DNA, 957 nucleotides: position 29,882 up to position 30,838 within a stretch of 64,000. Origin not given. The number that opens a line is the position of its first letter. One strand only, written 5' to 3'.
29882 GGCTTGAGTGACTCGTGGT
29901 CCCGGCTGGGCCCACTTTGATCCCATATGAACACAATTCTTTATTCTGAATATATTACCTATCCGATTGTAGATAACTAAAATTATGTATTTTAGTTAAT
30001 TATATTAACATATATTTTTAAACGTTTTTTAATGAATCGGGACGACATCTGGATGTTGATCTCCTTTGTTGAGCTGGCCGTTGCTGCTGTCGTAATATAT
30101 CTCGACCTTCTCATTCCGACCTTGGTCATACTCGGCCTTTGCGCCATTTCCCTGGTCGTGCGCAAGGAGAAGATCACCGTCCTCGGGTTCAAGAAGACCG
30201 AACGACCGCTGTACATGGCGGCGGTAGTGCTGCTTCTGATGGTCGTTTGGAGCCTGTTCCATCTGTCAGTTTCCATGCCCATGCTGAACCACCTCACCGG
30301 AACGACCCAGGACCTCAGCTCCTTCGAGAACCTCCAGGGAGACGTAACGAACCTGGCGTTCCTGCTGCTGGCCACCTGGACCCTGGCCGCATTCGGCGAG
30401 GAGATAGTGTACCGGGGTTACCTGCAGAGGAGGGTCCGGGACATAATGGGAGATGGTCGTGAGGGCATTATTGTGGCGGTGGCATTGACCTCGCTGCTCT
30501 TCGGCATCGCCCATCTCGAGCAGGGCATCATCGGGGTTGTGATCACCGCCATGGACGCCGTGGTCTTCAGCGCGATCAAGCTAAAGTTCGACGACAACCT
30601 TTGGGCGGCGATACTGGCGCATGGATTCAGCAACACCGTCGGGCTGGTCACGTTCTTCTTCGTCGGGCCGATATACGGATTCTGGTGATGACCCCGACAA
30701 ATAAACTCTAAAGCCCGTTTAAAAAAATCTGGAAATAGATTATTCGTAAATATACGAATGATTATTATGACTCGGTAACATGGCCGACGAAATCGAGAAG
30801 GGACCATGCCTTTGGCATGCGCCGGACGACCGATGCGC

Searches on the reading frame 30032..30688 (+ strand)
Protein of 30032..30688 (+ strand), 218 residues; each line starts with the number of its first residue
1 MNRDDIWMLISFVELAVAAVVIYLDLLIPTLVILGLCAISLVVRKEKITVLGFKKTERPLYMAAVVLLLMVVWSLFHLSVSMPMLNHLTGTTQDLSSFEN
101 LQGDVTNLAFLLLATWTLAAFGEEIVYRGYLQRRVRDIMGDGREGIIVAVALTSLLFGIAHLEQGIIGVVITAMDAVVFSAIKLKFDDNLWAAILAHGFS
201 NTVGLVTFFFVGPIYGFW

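Call 7: search_protein_families(library=pfam, proteins=[window:30032-30688:+], max_evalue=0.01)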
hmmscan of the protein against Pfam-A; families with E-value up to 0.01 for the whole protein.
window:30032-30688:+ (218 aa): 1 family
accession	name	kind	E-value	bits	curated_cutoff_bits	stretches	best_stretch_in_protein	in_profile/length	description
PF02517.21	Rce1-like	-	1.3e-19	70.7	22.4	1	107-203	3-93/93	Type II CAAX prenyl endopeptidase Rce1-like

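Call 11: find_encoding_contigs(protein=window:30032-30688:+, flank=10000, max_places=10)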
Protein window:30032-30688:+ (218 aa): 2 contigs read that carry it; 2 places shown.
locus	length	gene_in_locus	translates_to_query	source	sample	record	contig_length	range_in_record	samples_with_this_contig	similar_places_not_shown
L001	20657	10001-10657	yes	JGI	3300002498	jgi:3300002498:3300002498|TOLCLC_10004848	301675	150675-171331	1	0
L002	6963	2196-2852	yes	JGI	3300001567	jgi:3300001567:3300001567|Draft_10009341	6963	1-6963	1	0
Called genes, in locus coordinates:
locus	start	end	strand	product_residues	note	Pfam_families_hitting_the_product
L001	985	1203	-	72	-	-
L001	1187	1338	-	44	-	-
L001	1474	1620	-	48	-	-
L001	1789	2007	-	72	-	-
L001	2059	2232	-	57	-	-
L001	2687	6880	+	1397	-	PF04151:PPC (weak)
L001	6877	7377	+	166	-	-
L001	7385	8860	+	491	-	-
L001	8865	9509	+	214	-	-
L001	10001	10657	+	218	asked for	PF02517:Rce1-like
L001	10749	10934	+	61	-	-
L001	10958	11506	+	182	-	-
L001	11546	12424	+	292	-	PF00795:CN_hydrolase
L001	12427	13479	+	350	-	PF04371:PAD_porph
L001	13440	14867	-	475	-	PF05762:VWA_CoxE (weak), PF13519:VWA_2 (weak)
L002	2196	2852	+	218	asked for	PF02517:Rce1-like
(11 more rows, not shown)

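Call 31: find_related_loci(query=window:30032-30688:+, collection=metagenome_contigs, flank=10000)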
Query window:30032-30688:+ (218 aa) in metagenome_contigs; peptide patterns used: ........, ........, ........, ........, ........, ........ (x = any residue, [..] = any of these).
147 stretches matched a pattern; 9 encode a relative of the query (tblastn E <= 1e-3); 9 distinct loci.
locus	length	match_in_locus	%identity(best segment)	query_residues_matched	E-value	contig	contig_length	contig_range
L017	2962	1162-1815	85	1-218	1e-126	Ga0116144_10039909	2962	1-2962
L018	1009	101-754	84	1-218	8e-132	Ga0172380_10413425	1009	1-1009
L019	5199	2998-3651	78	1-218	4e-120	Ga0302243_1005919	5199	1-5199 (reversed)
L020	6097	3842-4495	84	1-218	5e-119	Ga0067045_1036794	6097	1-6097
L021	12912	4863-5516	62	1-218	1e-94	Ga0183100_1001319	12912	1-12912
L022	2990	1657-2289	54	8-218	5e-67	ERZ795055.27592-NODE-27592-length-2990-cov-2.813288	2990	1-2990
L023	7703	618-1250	54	8-218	9e-67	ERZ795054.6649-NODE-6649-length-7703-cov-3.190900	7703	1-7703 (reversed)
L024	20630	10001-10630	51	9-218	8e-65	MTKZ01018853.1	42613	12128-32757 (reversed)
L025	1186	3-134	61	175-218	2e-15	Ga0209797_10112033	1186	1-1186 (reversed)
